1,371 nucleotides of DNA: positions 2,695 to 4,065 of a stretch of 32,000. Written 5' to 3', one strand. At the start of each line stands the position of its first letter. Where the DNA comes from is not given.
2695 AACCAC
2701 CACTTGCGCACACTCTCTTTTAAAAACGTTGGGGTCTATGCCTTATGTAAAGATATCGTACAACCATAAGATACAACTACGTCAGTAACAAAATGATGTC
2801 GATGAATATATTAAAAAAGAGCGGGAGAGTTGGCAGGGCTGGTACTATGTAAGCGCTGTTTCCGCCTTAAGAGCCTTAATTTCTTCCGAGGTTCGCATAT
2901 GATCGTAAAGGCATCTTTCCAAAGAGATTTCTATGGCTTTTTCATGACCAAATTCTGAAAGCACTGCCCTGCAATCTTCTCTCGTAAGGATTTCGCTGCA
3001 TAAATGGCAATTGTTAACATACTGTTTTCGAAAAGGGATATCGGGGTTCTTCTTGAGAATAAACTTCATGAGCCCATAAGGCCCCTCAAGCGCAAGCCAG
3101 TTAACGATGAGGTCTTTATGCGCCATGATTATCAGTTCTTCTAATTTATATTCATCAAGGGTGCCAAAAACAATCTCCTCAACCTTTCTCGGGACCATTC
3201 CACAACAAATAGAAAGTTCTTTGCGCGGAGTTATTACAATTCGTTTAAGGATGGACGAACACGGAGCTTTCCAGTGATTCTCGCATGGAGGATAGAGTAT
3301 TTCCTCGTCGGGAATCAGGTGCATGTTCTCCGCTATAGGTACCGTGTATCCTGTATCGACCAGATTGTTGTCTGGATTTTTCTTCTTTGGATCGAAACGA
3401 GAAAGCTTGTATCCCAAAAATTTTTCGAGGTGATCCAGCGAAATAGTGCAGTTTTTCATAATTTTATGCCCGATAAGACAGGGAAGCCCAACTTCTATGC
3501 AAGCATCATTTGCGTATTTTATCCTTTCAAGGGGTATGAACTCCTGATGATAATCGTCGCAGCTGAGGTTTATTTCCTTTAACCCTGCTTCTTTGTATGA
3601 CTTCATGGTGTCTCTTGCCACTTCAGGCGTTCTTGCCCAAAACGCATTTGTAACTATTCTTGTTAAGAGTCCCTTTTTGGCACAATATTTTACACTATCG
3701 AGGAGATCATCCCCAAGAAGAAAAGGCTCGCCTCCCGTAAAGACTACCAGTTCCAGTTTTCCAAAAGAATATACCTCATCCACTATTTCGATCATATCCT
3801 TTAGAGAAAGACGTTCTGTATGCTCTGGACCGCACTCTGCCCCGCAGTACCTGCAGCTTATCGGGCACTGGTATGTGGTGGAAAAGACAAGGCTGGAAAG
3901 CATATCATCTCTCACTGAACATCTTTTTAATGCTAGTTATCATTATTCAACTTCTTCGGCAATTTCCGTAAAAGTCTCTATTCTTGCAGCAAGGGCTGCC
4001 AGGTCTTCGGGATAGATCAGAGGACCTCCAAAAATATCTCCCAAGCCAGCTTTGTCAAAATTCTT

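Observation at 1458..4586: Candidate archaeal RiPP-like system: a radical-SAM enzyme flanked by two long proteins with NHLP/Nif11-type leader-like N-termini and a GG plus conserved-tail C-terminus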

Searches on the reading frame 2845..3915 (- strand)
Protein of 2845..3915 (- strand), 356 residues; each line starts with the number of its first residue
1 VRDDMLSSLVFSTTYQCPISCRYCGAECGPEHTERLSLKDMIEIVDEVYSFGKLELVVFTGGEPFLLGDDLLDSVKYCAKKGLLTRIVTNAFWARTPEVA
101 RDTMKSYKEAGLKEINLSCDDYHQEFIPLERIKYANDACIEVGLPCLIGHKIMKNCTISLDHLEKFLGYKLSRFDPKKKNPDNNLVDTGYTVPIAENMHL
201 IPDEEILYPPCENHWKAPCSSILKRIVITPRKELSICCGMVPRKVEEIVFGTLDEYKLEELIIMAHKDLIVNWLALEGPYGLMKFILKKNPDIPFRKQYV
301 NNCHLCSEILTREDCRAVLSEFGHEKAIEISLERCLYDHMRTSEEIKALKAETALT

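Call 3: search_protein_families(library=pfam, proteins=[window:2845-3915:-], max_evalue=1)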
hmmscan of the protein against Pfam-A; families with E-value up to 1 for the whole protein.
window:2845-3915:- (356 aa): 2 families
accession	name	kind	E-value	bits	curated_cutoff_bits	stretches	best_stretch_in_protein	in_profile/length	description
PF04055.27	Radical_SAM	-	7.8e-15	55.9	29.5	1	12-136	2-133/166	Radical SAM superfamily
PF13353.11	Fer4_12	-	0.022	15.5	22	1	16-83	14-82/137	4Fe-4S single cluster domain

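Call 4: search_protein_families(library=ncbifam, proteins=[window:2845-3915:-], max_evalue=1)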
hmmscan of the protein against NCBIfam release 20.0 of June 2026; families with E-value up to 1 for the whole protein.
window:2845-3915:- (356 aa): 55 families (the best 25 are shown)
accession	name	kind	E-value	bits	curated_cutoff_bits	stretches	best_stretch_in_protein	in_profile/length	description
TIGR04078.1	rSAM_yydG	equivalog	1.5e-20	73.9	300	1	8-133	2-127/309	YydG family radical SAM peptide epimerase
TIGR04053.2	TIGR04053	equivalog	2.6e-14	53.2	395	1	10-125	11-123/366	TIGR04053 family radical SAM/SPASM domain-containing protein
NF045574.1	sacti_mat_StsB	exception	1.6e-13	50.3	625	1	4-105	93-192/466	StsB family radical SAM/SPASM domain sactipeptide maturase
TIGR04133.1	rSAM_w_lipo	hypoth_equivalog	1.8e-12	46.9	425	1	5-125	22-139/350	TIGR04133 family radical SAM/SPASM protein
TIGR04055.1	rSAM_NirJ2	equivalog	3.3e-12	46.6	500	1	11-124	4-110/326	putative heme d1 biosynthesis radical SAM protein NirJ2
TIGR02666.1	moaA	equivalog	1.9e-11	43.5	284.05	1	8-124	11-127/336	GTP 3',8-cyclase MoaA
TIGR04347.1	pseudo_SAM_Halo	equivalog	2.3e-11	43.6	525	1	9-124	40-149/390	TIGR04347 family pseudo-SAM/SPASM protein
TIGR02109.1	PQQ_syn_pqqE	equivalog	3.7e-11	42.5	381.35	1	9-124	9-118/358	pyrroloquinoline quinone biosynthesis protein PqqE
TIGR02668.1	moaA_archaeal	equivalog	1e-10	41.1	325.25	1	6-125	9-122/303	GTP 3',8-cyclase MoaA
NF049973.1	radical_Rv1681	equivalog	4.3e-10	39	380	1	11-93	76-156/326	Rv1681 family radical SAM protein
NF001199.0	PRK00164.2-1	equivalog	5.1e-10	39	231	1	6-125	11-124/308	GTP 3',8-cyclase MoaA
TIGR04103.1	rSAM_nif11_3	equivalog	7.1e-10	38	725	1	8-122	6-113/412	nif11-class peptide radical SAM maturase 3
NF038283.1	viperin_w_prok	equivalog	7.8e-10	38.4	180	1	13-123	8-118/281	viperin family antiviral radical SAM protein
TIGR04054.1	rSAM_NirJ1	equivalog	2e-09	36.5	650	1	9-131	38-154/387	putative heme d1 biosynthesis radical SAM protein NirJ1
TIGR04545.1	rSAM_ahbD_hemeb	equivalog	5.8e-09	35.8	500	1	12-121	5-108/339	heme b synthase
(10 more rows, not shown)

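Call 7: find_homologous_proteins(query=window:2845-3915:-, max_evalue=0.00001)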
Query window:2845-3915:- (356 aa): 227 proteins with E <= 0.00001 among 2193 candidates; the best 120 are listed.
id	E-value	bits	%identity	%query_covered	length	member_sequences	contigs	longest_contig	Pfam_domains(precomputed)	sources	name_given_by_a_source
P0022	3.7e-240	814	100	99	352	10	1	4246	PF04055.28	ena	-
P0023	6.1e-209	711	86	99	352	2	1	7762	PF04055.28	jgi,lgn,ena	-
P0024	5.3e-207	705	87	98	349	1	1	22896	PF04055.28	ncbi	-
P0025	4.5e-187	640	77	99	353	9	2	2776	PF04055.28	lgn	-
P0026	2.0e-185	634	79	95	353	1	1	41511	PF04055.28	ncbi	-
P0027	7.6e-182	622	76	96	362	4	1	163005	PF04055.28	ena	-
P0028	6.0e-181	619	74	98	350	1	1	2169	PF04055.28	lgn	-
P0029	1.5e-180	618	74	96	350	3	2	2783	PF04055.28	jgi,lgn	jgi:hypothetical protein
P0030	1.8e-179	615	81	90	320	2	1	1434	PF04055.28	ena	-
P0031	4.8e-178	610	76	96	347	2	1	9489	PF04055.28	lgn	-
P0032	1.9e-177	608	73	96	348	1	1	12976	PF04055.28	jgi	-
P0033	1.6e-176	605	71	96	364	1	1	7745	PF04055.28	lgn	-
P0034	1.6e-174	598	72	96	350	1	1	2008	PF04055.28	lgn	-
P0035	1.0e-170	586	72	95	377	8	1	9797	PF04055.28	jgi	jgi:hypothetical protein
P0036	3.8e-170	584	70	96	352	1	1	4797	PF04055.28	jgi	jgi:hypothetical protein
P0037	3.1e-168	578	70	97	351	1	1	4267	PF04055.28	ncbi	-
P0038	9.4e-167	573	70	96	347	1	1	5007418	PF04055.28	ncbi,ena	-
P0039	2.9e-163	561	70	96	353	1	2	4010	PF04055.28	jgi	-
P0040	3.5e-163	561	69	96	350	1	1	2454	PF04055.28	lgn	-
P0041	6.0e-162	557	66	97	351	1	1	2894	PF04055.28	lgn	-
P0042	1.4e-161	556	67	98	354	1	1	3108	PF04055.28,PF13353.12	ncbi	-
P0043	4.8e-161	554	66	98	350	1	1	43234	PF04055.28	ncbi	ncbi:MAG: radical SAM protein [Pseudomonadota bacterium]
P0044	2.4e-159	548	66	96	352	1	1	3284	PF04055.28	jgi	jgi:hypothetical protein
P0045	2.7e-159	548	66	97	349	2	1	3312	PF04055.28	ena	-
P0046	1.8e-158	545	67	96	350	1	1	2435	PF04055.28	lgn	-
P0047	2.0e-158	545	67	96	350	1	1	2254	PF04055.28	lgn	-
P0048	2.6e-158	545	67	95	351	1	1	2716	PF04055.28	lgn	-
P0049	2.6e-156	538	72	86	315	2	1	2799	PF04055.28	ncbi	-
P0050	1.9e-155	536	66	96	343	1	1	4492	PF04055.28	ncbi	-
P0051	1.9e-155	536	74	85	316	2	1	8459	PF04055.28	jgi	-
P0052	3.4e-154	531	63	97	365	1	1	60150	PF04055.28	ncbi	-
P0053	3.0e-153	528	64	98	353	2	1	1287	PF04055.28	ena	-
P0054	4.7e-152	524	65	95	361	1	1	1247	PF04055.28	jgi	jgi:hypothetical protein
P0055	6.2e-151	521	71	87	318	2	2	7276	PF04055.28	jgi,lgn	-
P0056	8.9e-151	520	70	86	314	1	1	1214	PF04055.28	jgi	jgi:hypothetical protein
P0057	2.9e-150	518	68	88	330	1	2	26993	PF04055.28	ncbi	-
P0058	4.1e-147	508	61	95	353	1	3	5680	PF04055.28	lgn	-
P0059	1.1e-146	507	63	98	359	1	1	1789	PF04055.28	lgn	-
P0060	1.3e-145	503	63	95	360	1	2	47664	PF04055.28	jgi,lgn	jgi:hypothetical protein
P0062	3.9e-136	472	60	95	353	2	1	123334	PF04055.28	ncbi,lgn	ncbi:MAG: radical SAM protein [Acidobacteriota bacterium]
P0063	5.9e-136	471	59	95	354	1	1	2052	PF04055.28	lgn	-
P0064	6.6e-135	468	59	95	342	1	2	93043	PF04055.28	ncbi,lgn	-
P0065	8.3e-135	468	57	95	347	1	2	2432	PF04055.28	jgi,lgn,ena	-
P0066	1.9e-134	466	58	95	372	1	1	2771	PF04055.28,PF13353.12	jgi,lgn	jgi:hypothetical protein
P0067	1.0e-131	457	60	95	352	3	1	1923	PF04055.28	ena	-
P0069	1.6e-128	447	54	99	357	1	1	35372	PF04055.28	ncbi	-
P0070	1.1e-122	428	54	95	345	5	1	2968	PF04055.28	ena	-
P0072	3.3e-114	400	52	95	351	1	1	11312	PF04055.28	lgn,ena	-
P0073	8.2e-112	392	51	95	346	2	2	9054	PF04055.28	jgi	jgi:hypothetical protein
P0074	1.1e-110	388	49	98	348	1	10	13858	PF04055.28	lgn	-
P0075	2.6e-107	377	49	95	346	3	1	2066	PF04055.28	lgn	-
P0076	3.4e-107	377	50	95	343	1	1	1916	PF04055.28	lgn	-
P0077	3.5e-107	377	51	95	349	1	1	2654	PF04055.28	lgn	-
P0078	1.1e-106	375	48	95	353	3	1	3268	PF04055.28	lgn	-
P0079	6.3e-106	373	48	95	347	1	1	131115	PF04055.28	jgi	jgi:organic radical activating enzyme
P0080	7.5e-106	372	48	99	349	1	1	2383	PF04055.28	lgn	-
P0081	9.7e-106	372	49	95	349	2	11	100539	PF04055.28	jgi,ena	-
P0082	7.6e-105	369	49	95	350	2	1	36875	PF04055.28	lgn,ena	-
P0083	7.9e-105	369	49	98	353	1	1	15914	PF04055.28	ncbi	-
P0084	3.0e-104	367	51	95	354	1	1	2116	PF04055.28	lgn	-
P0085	1.6e-103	365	48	97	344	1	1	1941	PF04055.28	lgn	-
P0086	9.6e-103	362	48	95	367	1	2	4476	PF04055.28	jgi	jgi:hypothetical protein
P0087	3.7e-102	360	49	95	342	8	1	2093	PF04055.28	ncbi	-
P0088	6.0e-102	360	47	95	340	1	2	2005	PF04055.28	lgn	-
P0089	7.7e-102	359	49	95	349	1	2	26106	PF04055.28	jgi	jgi:Radical SAM superfamily/4Fe-4S single cluster domain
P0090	1.0e-101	359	48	96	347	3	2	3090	PF04055.28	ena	-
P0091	1.4e-101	358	47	96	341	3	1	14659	PF04055.28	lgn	-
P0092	2.9e-101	357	47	95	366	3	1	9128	PF04055.28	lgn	-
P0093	3.7e-101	357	47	96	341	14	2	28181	PF04055.28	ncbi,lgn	-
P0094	4.0e-101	357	45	96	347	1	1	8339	PF04055.28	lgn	-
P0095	1.5e-100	355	46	95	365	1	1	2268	PF04055.28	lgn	-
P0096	5.3e-100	353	46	96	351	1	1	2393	PF04055.28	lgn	-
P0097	1.3e-98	349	48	95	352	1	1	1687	PF04055.28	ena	-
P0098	4.5e-98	347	45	97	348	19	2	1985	PF04055.28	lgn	-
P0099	6.2e-98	346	47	95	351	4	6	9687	PF04055.28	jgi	jgi:MoaA/NifB/PqqE/SkfB family radical SAM enzyme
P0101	1.1e-97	345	45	97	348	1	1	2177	PF04055.28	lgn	-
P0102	1.2e-97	345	47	95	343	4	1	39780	PF04055.28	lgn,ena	-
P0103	1.5e-97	345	46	96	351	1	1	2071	PF04055.28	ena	-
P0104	2.3e-97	344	44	97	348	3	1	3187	PF04055.28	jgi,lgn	jgi:hypothetical protein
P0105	7.8e-97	343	48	96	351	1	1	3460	PF04055.28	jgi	jgi:hypothetical protein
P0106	8.9e-97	343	49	94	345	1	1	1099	PF04055.28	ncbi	-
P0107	1.6e-96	342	45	97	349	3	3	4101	PF04055.28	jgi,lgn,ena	-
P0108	2.1e-96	341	46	97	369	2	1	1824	PF13186.12,PF04055.28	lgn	-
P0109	6.0e-96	340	46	95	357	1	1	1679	PF04055.28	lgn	-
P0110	1.0e-95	339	51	86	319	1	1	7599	PF04055.28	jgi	jgi:hypothetical protein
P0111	2.0e-95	338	45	97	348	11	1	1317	PF04055.28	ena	-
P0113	4.9e-95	337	48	96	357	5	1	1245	PF04055.28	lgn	-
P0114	6.6e-95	336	45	97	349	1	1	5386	PF04055.28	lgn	-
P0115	1.4e-94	335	45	98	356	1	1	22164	PF04055.28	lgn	-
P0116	1.7e-94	335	46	96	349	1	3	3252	PF04055.28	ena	-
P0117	2.0e-94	335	45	96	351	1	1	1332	PF04055.28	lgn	-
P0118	2.1e-94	335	45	99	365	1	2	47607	PF04055.28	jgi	jgi:organic radical activating enzyme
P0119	4.4e-94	334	46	96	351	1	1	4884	PF04055.28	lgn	-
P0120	4.7e-93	330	45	96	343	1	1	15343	PF04055.28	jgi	jgi:hypothetical protein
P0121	5.0e-93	330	46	94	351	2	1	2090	PF04055.28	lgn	-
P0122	7.8e-92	326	45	94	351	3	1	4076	PF04055.28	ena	-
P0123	9.1e-92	326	46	97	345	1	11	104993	PF04055.28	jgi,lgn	-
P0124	1.1e-91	326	45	94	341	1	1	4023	PF04055.28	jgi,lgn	-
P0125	2.3e-91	325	45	96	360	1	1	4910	PF04055.28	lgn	-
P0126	4.2e-91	324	43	96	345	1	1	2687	PF04055.28,PF13353.12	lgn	-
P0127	8.6e-91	323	44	95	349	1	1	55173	PF04055.28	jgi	jgi:hypothetical protein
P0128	1.4e-90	322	43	95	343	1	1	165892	PF04055.28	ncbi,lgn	-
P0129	8.7e-90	320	47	89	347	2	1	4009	PF04055.28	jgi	jgi:hypothetical protein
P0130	1.9e-89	318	44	94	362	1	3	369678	PF04055.28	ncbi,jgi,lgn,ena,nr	ncbi:MAG: radical SAM protein [candidate division Zixibacteria bacterium]|nr:radical SAM protein [ca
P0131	2.2e-89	318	44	95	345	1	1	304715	PF04055.28,PF13353.12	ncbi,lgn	-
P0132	4.5e-89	317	46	94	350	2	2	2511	PF04055.28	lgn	-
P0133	1.5e-88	315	44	94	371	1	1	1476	PF04055.28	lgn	-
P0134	5.3e-88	314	44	96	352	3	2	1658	PF04055.28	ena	-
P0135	1.9e-87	312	48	84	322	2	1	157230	PF04055.28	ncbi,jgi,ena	-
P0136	4.7e-87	311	43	97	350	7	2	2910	PF04055.28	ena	-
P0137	6.3e-87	310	47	86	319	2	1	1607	PF04055.28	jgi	jgi:hypothetical protein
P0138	9.7e-87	309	67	54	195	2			PF04055.28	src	-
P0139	6.8e-86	307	42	97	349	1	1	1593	PF04055.28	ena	-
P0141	1.8e-85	305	45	87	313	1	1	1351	PF04055.28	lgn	-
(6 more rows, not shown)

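Call 9: find_encoding_contigs(protein=P0026, flank=6000, max_places=2)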
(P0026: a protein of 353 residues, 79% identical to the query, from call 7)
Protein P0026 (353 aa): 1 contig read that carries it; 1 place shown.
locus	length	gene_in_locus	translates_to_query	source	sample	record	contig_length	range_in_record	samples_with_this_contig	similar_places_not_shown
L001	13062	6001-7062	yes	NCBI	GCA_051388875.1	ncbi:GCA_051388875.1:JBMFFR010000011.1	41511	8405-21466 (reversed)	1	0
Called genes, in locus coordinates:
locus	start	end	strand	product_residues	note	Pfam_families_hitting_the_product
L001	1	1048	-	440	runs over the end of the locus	PF07969:Amidohydro_3, PF01979:Amidohydro_1, PF07969:Amidohydro_3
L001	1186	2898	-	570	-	PF17391:Urocanase_N, PF01175:Urocanase, PF17392:Urocanase_C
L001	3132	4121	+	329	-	PF07837:FTCD_N, PF02971:FTCD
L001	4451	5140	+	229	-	-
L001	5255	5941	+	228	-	-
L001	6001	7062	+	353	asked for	PF04055:Radical_SAM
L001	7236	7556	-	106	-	PF01909:NTP_transf_2, PF18765:Polbeta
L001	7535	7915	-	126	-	PF05168:HEPN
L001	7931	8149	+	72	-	-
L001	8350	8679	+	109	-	PF00076:RRM_1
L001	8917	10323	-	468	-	-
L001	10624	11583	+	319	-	PF13623:SurA_N_2 (faint), PF13624:SurA_N_3 (faint), PF13145:Rotamase_2, PF13616:Rotamase_3, PF00639:Rotamase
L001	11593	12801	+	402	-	PF00155:Aminotran_1_2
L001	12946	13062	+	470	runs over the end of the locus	PF05896:NQRA_N (weak), PF13375:RnfC_N, PF01512:Complex1_51K, PF10531:SLBB (weak), PF00037:Fer4 (weak), PF12837:Fer4_6 (weak)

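Call 10: find_encoding_contigs(protein=P0027, flank=6000, max_places=2)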
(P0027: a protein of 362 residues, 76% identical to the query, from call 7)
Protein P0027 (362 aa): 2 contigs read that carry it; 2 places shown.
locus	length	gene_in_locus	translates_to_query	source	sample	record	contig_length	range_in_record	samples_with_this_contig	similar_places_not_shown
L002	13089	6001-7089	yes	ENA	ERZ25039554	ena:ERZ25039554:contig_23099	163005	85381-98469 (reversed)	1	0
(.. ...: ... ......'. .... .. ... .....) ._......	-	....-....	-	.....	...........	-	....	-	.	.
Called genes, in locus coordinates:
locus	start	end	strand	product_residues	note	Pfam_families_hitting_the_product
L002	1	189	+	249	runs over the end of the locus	PF00849:PseudoU_synth_2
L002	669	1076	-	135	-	PF00589:Phage_integrase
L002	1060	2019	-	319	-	PF13495:Phage_int_SAM_4, PF00589:Phage_integrase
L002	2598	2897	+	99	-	-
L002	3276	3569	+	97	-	-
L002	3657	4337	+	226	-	-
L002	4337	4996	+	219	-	PF25753:SF0329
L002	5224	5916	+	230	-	-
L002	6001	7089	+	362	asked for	PF04055:Radical_SAM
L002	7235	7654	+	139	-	-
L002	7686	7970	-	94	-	-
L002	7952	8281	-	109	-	-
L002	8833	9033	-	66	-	-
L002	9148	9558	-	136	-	-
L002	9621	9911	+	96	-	PF00496:SBP_bac_5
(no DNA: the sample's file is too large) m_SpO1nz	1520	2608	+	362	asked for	PF04055:Radical_SAM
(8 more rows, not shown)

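Call 11: find_encoding_contigs(protein=P0038, flank=6000, max_places=1)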
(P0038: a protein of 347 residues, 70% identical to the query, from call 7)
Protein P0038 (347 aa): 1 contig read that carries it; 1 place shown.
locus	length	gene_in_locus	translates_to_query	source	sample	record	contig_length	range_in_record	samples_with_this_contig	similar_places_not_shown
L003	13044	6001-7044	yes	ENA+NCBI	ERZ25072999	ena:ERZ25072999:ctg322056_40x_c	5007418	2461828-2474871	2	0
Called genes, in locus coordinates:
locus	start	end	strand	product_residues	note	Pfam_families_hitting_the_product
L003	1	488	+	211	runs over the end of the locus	PF00239:Resolvase, PF03683:UPF0175 (faint), PF02796:HTH_7 (weak), PF24001:DUF7317 (weak)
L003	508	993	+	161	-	PF13700:DUF4158, PF01526:DDE_Tnp_Tn3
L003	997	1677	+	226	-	PF07638:Sigma70_ECF (weak), PF04542:Sigma70_r2, PF08281:Sigma70_r4_2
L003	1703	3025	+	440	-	-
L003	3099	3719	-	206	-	PF13576:Pentapeptide_3 (faint), PF00805:Pentapeptide (weak), PF13599:Pentapeptide_4, PF00805:Pentapeptide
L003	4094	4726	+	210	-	PF10881:DUF2726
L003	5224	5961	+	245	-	-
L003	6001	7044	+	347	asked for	PF04055:Radical_SAM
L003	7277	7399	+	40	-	-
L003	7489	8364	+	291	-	PF00872:Transposase_mut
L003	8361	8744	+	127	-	PF13340:DUF4096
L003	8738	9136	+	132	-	PF01609:DDE_Tnp_1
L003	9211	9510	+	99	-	PF00872:Transposase_mut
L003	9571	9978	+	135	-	PF08447:PAS_3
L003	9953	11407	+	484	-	PF00015:MCPsignal, PF13682:CZB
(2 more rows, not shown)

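Call 12: find_encoding_contigs(protein=P0062, flank=6000, max_places=1)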
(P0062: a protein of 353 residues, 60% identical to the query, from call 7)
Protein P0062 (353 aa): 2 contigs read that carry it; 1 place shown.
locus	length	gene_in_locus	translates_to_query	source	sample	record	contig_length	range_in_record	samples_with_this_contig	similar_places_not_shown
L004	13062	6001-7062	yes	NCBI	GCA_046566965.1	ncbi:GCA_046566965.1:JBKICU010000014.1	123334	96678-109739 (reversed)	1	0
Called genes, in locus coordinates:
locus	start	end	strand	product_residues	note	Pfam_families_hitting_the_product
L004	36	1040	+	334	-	-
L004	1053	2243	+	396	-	PF00072:Response_reg, PF07536:HWE_HK (weak), PF07568:HisKA_2, PF13581:HATPase_c_2, PF02518:HATPase_c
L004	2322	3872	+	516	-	PF02012:BNR (faint), PF13088:BNR_2 (weak)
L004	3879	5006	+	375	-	PF01757:Acyl_transf_3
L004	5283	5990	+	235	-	-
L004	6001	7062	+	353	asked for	PF04055:Radical_SAM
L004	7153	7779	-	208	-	-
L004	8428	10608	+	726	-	PF12437:GSIII_N, PF00120:Gln-synt_C, PF18318:Gln-synt_C-ter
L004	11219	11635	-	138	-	PF01894:YjbQ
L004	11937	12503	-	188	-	PF13432:TPR_16 (faint), PF13424:TPR_12 (faint), PF00515:TPR_1, PF07719:TPR_2 (weak), PF13181:TPR_8 (weak), PF13371:TPR_9 (weak), PF13414:TPR_11 (weak), PF13431:TPR_17 (weak)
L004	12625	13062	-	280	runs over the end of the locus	PF00535:Glycos_transf_2, PF13641:Glyco_tranf_2_3 (weak)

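Call 13: find_encoding_contigs(protein=P0130, flank=6000, max_places=1)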
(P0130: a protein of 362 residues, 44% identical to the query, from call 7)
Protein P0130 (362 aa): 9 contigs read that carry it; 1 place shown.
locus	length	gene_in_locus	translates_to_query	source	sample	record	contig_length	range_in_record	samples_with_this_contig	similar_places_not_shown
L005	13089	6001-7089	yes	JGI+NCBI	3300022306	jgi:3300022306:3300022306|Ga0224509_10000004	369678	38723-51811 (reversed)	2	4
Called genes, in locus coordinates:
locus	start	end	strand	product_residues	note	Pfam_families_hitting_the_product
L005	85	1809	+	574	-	PF13600:DUF4140, PF13598:DUF4139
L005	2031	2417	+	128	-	PF09862:DUF2089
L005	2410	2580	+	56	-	-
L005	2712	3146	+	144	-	PF22746:SHOCT-like_DUF2089-C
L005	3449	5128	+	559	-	PF02463:SMC_N (faint), PF13476:AAA_23 (faint), PF13604:AAA_30 (faint), PF00005:ABC_tran, PF13401:AAA_22 (faint), PF13304:AAA_21 (weak), PF12848:ABC_tran_Xtn (weak), PF00005:ABC_tran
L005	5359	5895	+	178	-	-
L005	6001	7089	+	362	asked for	PF04055:Radical_SAM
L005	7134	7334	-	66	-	-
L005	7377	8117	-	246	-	PF10988:DUF2807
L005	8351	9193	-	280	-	PF05724:TPMT (faint), PF05175:MTS, PF13489:Methyltransf_23, PF03848:TehB (weak), PF13847:Methyltransf_31, PF08241:Methyltransf_11, PF08242:Methyltransf_12, PF13649:Methyltransf_25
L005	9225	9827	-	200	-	-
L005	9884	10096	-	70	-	PF13443:HTH_26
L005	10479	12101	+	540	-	PF00989:PAS, PF08448:PAS_4, PF13426:PAS_9, PF08447:PAS_3, PF00989:PAS, PF08447:PAS_3, PF00989:PAS, PF08448:PAS_4, +5 more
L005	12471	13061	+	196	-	-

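Call 17: search_solved_structures(query=window:2845-3915:-, max_evalue=0.01, show_alignments=2)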
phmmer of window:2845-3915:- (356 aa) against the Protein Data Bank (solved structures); distinct sequences matched with E-value up to 0.01: 12.
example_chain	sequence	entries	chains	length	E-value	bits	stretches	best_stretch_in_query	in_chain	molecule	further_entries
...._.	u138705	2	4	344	4.6e-08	35.8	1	14-174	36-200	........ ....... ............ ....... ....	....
8ai3_A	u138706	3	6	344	5.3e-08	35.6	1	14-174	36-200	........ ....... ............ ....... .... | Radical SAM core domain-containing protein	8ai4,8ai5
8ai6_A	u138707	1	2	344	5.6e-08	35.5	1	14-174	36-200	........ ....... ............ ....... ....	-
6c8v_A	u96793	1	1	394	0.0006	22.2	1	9-93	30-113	Coenzyme PQQ synthesis protein E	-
7o1p_A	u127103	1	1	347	0.0068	18.8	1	13-148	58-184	[FeFe] hydrogenase maturase subunit HydE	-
3cix_A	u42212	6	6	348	0.0068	18.8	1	13-148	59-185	FeFe-Hydrogenase maturase | [FeFe] hydrogenase maturase subunit HydE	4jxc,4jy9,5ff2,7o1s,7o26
3ciw_A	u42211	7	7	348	0.007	18.7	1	13-148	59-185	FeFe-Hydrogenase maturase | [FeFe] hydrogenase maturase subunit HydE | Biotin synthetase, putative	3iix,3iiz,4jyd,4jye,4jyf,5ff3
7o1o_A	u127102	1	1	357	0.0072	18.7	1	13-148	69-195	[FeFe] hydrogenase maturase subunit HydE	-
8qmk_A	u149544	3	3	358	0.0072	18.7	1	13-148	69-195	[FeFe] hydrogenase maturase subunit HydE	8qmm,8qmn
5few_A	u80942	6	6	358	0.0072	18.7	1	13-148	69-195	[FeFe] hydrogenase maturase subunit HydE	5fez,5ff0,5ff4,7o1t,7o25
4jy8_A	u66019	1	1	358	0.0072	18.7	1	13-148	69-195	FEFE-HYDROGENASE MATURASE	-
5fep_A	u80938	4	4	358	0.0074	18.7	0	13-148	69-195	[FeFe] hydrogenase maturase subunit HydE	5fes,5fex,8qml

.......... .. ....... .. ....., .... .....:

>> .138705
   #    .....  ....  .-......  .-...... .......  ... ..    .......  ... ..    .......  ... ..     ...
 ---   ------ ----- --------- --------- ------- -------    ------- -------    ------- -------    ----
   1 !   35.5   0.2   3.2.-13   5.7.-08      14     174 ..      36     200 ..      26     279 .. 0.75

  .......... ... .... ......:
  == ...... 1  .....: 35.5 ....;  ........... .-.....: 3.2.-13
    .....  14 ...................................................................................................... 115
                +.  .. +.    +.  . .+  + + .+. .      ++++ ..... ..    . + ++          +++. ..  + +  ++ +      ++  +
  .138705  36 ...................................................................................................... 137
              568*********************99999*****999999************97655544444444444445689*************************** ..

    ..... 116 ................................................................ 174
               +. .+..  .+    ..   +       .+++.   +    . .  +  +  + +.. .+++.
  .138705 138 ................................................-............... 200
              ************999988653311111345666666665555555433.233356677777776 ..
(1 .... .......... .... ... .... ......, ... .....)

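Call 26: search_protein_families(library=padloc, proteins=[window:2845-3915:-], max_evalue=1)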
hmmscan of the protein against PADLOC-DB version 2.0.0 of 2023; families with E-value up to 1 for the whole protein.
window:2845-3915:- (356 aa): 2 families
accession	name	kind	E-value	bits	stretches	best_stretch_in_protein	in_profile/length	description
PDLC02904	pVip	-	1.2e-11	42.6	1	11-124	7-112/262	Viperins associated with kinases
PDLC02903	pVip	-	3.7e-11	41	1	11-94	4-81/257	Viperins not associated with kinases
